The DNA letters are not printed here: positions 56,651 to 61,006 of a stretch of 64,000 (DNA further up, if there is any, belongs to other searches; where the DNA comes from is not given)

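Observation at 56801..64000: Virion-type RNA polymerase encoded leftward, converging on the structural operon, followed by a second 1351-aa gene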

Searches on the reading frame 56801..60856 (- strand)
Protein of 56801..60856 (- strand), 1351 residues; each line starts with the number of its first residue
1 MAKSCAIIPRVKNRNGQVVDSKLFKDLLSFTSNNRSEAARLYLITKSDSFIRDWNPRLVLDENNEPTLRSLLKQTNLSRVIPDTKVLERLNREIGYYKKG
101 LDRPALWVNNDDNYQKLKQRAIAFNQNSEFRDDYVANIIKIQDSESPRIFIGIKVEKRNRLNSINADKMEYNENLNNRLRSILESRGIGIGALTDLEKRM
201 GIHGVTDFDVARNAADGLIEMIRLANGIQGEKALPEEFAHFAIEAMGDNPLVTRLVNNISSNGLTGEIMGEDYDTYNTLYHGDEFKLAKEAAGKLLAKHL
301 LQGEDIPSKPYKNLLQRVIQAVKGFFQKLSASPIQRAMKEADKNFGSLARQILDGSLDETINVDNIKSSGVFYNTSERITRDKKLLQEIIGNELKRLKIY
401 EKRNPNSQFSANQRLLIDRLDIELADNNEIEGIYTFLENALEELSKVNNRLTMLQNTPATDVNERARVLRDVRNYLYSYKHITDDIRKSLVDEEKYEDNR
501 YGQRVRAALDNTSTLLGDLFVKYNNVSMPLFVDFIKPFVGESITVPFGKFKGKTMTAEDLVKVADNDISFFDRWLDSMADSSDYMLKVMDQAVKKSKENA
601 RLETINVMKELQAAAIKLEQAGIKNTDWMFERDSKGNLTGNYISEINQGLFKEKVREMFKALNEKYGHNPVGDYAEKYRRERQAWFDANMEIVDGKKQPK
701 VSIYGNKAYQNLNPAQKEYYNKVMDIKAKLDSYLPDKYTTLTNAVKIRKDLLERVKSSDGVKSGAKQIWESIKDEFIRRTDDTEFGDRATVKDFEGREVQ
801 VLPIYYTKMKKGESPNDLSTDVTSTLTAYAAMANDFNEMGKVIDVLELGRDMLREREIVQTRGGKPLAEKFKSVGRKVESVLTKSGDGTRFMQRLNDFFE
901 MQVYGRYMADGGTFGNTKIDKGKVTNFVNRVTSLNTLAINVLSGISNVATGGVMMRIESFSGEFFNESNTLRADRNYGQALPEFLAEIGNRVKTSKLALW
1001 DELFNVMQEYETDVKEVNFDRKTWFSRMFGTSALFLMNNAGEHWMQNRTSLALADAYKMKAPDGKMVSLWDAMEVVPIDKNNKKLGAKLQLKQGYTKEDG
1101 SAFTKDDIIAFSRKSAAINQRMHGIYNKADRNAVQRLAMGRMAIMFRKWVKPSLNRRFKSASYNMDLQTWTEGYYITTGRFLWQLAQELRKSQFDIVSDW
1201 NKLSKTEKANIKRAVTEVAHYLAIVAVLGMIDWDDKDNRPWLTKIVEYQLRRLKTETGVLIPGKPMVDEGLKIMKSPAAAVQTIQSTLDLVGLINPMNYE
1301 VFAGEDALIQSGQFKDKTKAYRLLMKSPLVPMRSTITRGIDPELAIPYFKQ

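Call 5: search_protein_families(library=pfam, proteins=[window:56801-60856:-], max_evalue=1)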
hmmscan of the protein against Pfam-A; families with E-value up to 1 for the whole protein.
window:56801-60856:- (1351 aa): 1 family
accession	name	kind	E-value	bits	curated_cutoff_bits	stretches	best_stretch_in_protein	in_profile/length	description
PF19661.4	DUF6164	-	0.033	14.7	27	1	99-127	38-66/116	Family of unknown function (DUF6164)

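Call 6: search_protein_families(library=phrogs, proteins=[window:56801-60856:-], max_evalue=0.01)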
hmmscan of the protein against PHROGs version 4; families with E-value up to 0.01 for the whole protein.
window:56801-60856:- (1351 aa): 0 families

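Call 14: search_dna_similar(query=window:56801-60856:-, collection=phages, mode=protein, max_rows=40, rows=spread)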
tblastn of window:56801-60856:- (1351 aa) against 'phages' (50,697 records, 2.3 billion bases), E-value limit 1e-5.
Records with a match: 81; places in all: 82; records where one place covers at least 80% of the query: 48.
Best place of each record, by identity: 95-99% 2; 90-95% 1; 80-90% 1; 60-80% 32; <60% 45.
By first word of the organism name: Bacteroides 32; uncultured 28; Cellulophaga 9; Bacteriophage 2; IAS 2; Caudoviricetes 2; bajarodcaudo 1; Kehishuvirus 1; Dulem 1; Kolpuevirus 1; and 2 more.
By host as written in the record: - 32; Bacteroides intestinalis DSM 108646 25; Bacteroides cellulosilyticus 4; Bacteroides intestinalis APC919/174 2; Homo sapiens 2; Bacteroides thetaiotaomicron VPI-5484 2; Bacteroides xylanisolvens APCS1/XY 2; Cellulophaga baltica #14 2; and 7 more.
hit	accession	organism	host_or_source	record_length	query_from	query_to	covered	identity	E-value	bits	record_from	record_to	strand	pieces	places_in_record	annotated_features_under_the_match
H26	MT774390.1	uncultured phage cr85_1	human feces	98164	1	1351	100%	96.2%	0e+0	2600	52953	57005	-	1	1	putative RNA-polymerase subunit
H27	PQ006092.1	bajarodcaudo virus 1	Chaetodipus spinatus feces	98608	1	1351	100%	87.7%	0e+0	2407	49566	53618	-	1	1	hypothetical protein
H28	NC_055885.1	uncultured phage cr128_1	human feces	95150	1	1351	100%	76.8%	0e+0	2122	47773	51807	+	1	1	putative RNA-polymerase subunit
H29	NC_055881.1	uncultured phage cr112_1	human feces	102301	1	1349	100%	71.4%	0e+0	1967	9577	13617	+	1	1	putative RNA-polymerase subunit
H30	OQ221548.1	Bacteroides phage PhiCrAssBcn13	Bacteroides intestinalis DSM 108646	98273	1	1351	100%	70.9%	0e+0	1964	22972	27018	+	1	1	putative RNA-polymerase subunit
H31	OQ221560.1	Bacteroides phage PhiCrAssBcn25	Bacteroides intestinalis DSM 108646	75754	1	1351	100%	70.9%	0e+0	1964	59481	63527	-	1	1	putative RNA-polymerase subunit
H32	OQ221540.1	Bacteroides phage PhiCrAssBcn5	Bacteroides intestinalis DSM 108646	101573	1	1347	100%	70.9%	0e+0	1956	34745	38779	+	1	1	putative RNA-polymerase subunit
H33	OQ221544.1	Bacteroides phage PhiCrAssBcn9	Bacteroides intestinalis DSM 108646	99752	1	1347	100%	70.9%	0e+0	1956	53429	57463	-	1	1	putative RNA-polymerase subunit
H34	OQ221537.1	Bacteroides phage PhiCrAssBcn2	Bacteroides intestinalis DSM 108646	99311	1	1347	100%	70.9%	0e+0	1956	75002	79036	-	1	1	putative RNA-polymerase subunit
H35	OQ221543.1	Bacteroides phage PhiCrAssBcn8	Bacteroides intestinalis DSM 108646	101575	1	1347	100%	70.9%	0e+0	1956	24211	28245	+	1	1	putative RNA-polymerase subunit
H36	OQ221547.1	Bacteroides phage PhiCrAssBcn12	Bacteroides intestinalis DSM 108646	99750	1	1347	100%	70.9%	0e+0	1956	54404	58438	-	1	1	putative RNA-polymerase subunit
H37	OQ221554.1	Bacteroides phage PhiCrAssBcn19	Bacteroides intestinalis DSM 108646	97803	1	1347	100%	70.9%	0e+0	1954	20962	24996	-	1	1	putative RNA-polymerase subunit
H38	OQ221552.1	Bacteroides phage PhiCrAssBcn17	Bacteroides intestinalis DSM 108646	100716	1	1347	100%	70.8%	0e+0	1953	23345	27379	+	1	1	putative RNA-polymerase subunit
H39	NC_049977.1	Bacteroides phage crAss001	Bacteroides intestinalis APC919/174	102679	1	1347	100%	70.7%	0e+0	1951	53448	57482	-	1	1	putative RNA-polymerase subunit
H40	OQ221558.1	Bacteroides phage PhiCrAssBcn23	Bacteroides intestinalis DSM 108646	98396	1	1347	100%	70.6%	0e+0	1950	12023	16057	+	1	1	putative RNA-polymerase subunit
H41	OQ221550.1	Bacteroides phage PhiCrAssBcn15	Bacteroides intestinalis DSM 108646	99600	1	1351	100%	70.2%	0e+0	1951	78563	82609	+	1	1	putative RNA-polymerase subunit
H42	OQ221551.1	Bacteroides phage PhiCrAssBcn16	Bacteroides intestinalis DSM 108646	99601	1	1351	100%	70.2%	0e+0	1951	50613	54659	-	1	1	putative RNA-polymerase subunit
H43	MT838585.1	Bacteriophage sp.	human fecal samples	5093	487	1351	64%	90.9%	0e+0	1632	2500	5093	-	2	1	record has no annotation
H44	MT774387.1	uncultured phage cr111_1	human feces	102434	20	1344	98%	29.9%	7e-148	504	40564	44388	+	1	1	putative RNA-polymerase subunit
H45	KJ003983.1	IAS virus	Homo sapiens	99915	1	1351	92%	30.6%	2e-128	562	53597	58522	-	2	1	record has no annotation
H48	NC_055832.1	Bacteroides phage DAC15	Bacteroides thetaiotaomicron VPI-5484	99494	5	1173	87%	26.0%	8e-85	313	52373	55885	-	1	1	hypothetical protein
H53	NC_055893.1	uncultured phage cr4_1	human feces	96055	696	1294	44%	27.7%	5e-48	195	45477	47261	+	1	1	VOG1134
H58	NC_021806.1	Cellulophaga phage phi14:2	Cellulophaga baltica #14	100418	937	1338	30%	25.3%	5e-18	97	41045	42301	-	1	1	g065: RNA polymerase accociated protein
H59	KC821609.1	Cellulophaga phage phi17:2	Cellulophaga baltica #17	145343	934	1339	30%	22.7%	6e-7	61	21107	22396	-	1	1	structural protein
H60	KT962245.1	Cellulophaga phage phi4:1_13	Cellulophaga baltica #13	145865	934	1339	30%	22.5%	2e-6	59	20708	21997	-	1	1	structural protein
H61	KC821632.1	Cellulophaga phage phi4:1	Cellulophaga baltica #4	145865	934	1339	30%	22.5%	2e-6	59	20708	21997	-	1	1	structural protein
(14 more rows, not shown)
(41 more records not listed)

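Call 15: search_solved_structures(query=window:56801-60856:-, max_evalue=10, show_alignments=2)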
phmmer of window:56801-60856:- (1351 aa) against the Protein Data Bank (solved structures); distinct sequences matched with E-value up to 10: 1.
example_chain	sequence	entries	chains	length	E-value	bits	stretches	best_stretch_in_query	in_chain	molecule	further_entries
1rkq_A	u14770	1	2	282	1.6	9.6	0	73-119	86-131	Hypothetical protein yidA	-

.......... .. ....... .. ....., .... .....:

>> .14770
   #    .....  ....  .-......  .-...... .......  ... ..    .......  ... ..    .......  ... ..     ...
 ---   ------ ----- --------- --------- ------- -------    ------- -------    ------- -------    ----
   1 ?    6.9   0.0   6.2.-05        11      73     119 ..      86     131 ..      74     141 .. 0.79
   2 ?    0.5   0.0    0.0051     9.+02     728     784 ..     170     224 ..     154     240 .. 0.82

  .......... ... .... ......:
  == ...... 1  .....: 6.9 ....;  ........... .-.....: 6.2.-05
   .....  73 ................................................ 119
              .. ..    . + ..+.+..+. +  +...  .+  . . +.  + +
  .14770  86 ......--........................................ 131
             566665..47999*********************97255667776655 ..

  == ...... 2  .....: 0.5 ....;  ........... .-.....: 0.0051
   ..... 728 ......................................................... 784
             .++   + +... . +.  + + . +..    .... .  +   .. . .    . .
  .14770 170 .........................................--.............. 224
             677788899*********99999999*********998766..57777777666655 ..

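Call 16: get_annotated_region(hit=H39, flank=12000)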
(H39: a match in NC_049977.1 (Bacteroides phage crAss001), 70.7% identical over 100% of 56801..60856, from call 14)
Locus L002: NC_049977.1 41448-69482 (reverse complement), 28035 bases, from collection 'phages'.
description: Bacteroides phage crAss001, complete genome.
organism: Bacteroides phage crAss001 (NCBI taxid 2301731)
taxonomy: Viruses; Duplodnaviria; Heunggongvirae; Uroviricota; Caudoviricetes; Crassvirales; Steigviridae; Asinivirinae; Kehishuvirus; Kehishuvirus primarius
host: Bacteroides intestinalis APC919/174; source: -; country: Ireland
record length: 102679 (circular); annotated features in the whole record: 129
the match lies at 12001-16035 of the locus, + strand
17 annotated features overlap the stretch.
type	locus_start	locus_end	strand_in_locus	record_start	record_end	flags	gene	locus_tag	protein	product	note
CDS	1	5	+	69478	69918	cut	-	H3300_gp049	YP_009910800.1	phosphoheptose isomerase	Gp60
CDS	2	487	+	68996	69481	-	-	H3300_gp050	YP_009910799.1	orotate/hypoxanthine phosphoribosyltransferase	Gp59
CDS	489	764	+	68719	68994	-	-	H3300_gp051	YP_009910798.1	zinc-ribbon protein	Gp58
CDS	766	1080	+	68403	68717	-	-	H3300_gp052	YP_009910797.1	hypothetical protein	Gp57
CDS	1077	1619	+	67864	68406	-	-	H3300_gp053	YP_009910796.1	His-Xaa-Ser system radical SAM maturase HxsC-like protein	Gp56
CDS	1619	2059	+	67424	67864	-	-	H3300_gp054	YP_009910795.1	HicA toxin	Gp55; HicA toxin (mRNAse)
CDS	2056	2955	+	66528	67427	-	-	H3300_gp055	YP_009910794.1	thymidylate synthase, flavin-dependent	Gp54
CDS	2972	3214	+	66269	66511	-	-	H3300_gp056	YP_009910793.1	nuclear pore complex-type fold containing protein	Gp53; contains nuclear pore complex-type fold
CDS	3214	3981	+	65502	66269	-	-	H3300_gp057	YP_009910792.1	von Willebrand factor type A-like domain containing protein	Gp52; contains von Willebrand factor type A-like domain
CDS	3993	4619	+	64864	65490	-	-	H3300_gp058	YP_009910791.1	hypothetical protein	Gp51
CDS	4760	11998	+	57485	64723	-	-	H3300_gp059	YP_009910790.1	putative RNA polymerase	Gp50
CDS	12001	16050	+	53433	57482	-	-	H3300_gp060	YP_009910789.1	putative RNA-polymerase subunit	Gp49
CDS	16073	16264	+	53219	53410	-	-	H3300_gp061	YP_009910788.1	shock protein C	Gp48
CDS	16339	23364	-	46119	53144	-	-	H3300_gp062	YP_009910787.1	putative RNA-polymerase subunit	Gp47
CDS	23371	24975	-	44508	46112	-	-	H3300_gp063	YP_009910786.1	hypothetical protein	Gp46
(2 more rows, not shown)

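Call 17: get_annotated_region(hit=H58, flank=14000)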
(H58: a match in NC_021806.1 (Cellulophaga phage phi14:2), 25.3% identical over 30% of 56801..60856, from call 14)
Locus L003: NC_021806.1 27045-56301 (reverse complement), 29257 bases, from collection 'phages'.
description: Cellulophaga phage phi14:2, complete genome.
organism: Cellulophaga phage phi14:2 (NCBI taxid 1327990)
taxonomy: Viruses; Duplodnaviria; Heunggongvirae; Uroviricota; Caudoviricetes; Crassvirales; Steigviridae; Asinivirinae; Akihdevirus; Akihdevirus balticus
host: Cellulophaga baltica #14; source: seawater; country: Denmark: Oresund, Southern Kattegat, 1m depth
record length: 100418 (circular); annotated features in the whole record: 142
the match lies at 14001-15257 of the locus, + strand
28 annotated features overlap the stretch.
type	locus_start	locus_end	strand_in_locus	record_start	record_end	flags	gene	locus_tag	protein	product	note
CDS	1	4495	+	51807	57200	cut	g067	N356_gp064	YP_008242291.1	virion structural protein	annotation based on experimental MS/MS proteomics analysis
CDS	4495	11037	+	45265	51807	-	g066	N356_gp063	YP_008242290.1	Catalytic RNA polymerase subunit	annotation based on experimental MS/MS proteomics analysis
CDS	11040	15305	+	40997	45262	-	g065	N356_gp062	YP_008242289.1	RNA polymerase accociated protein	annotation based on experimental MS/MS proteomics analysis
CDS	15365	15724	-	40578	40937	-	g064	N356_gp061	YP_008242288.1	hypothetical protein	-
CDS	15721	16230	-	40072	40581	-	g063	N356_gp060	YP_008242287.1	metallophosphatase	annotation based on sequence similarity to NCBI AFC21710, CDD cl13995, and Pfam PF12850.2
CDS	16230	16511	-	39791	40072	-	-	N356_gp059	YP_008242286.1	hypothetical protein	-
CDS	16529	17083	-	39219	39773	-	g061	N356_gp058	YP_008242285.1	hypothetical protein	-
CDS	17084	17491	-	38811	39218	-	g060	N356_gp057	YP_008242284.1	phosphoheptose isomerase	-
CDS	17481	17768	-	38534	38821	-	g059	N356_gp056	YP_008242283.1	hypothetical protein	-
CDS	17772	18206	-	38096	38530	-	g058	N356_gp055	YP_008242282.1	hypothetical protein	-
CDS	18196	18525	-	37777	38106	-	g057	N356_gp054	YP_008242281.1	dATP / dGTP pyrophosphohydrolase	-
CDS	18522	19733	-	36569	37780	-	g056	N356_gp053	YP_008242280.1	SNF2-family helicase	SF2; annotation based on sequence similarity to NCBI ZP_08964443, CDD COG1061, and Pfam PF00271.26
CDS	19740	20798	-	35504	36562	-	g055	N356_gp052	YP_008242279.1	hypothetical protein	-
CDS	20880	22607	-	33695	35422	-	g054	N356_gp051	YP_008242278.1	ribonucleoside-diphosphate reductase large subunit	RNRa; annotation based on sequence similarity to NCBI YP_003283933, CDD PRK09102, and Pfam PF02867.10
misc_feature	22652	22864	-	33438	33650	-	-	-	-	-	This is the location of an original feature which has been updated as of June 15 2020; g053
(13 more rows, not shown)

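Call 28: get_annotated_region(hit=H48, flank=12000)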
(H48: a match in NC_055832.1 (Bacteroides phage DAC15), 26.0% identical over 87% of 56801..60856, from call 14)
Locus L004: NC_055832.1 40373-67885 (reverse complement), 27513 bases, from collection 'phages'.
description: Bacteroides phage DAC15, complete genome.
organism: Bacteroides phage DAC15 (NCBI taxid 2710495)
taxonomy: Viruses; Duplodnaviria; Heunggongvirae; Uroviricota; Caudoviricetes; Crassvirales; Steigviridae; Asinivirinae; Wulfhauvirus; Wulfhauvirus bangladeshii
host: Bacteroides thetaiotaomicron VPI-5484; source: primary sewage effluent collected as it entered a drainage canal; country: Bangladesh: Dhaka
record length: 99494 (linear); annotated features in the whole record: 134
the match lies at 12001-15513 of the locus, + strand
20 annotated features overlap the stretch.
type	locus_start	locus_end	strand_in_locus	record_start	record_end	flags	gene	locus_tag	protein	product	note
CDS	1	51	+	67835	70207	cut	-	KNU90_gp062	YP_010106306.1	hypothetical protein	-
CDS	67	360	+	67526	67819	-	-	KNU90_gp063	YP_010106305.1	hypothetical protein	-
CDS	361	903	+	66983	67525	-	-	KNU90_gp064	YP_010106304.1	hypothetical protein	-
CDS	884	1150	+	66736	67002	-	-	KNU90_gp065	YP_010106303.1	hypothetical protein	-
CDS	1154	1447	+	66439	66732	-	-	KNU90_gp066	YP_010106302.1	hypothetical protein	-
CDS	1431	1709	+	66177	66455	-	-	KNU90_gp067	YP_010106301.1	hypothetical protein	-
CDS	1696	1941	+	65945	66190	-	-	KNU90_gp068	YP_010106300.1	hypothetical protein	-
CDS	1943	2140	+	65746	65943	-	-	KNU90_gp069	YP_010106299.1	hypothetical protein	-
CDS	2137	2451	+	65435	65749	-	-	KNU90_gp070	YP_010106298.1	hypothetical protein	-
CDS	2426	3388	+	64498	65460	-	-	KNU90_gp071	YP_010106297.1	hypothetical protein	-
CDS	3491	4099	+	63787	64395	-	-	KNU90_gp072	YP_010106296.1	hypothetical protein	-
CDS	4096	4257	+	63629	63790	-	-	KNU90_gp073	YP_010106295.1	hypothetical protein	-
CDS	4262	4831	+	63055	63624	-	-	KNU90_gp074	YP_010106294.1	hypothetical protein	-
CDS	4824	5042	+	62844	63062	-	-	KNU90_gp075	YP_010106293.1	hypothetical protein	-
CDS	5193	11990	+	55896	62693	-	-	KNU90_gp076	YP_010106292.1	hypothetical protein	-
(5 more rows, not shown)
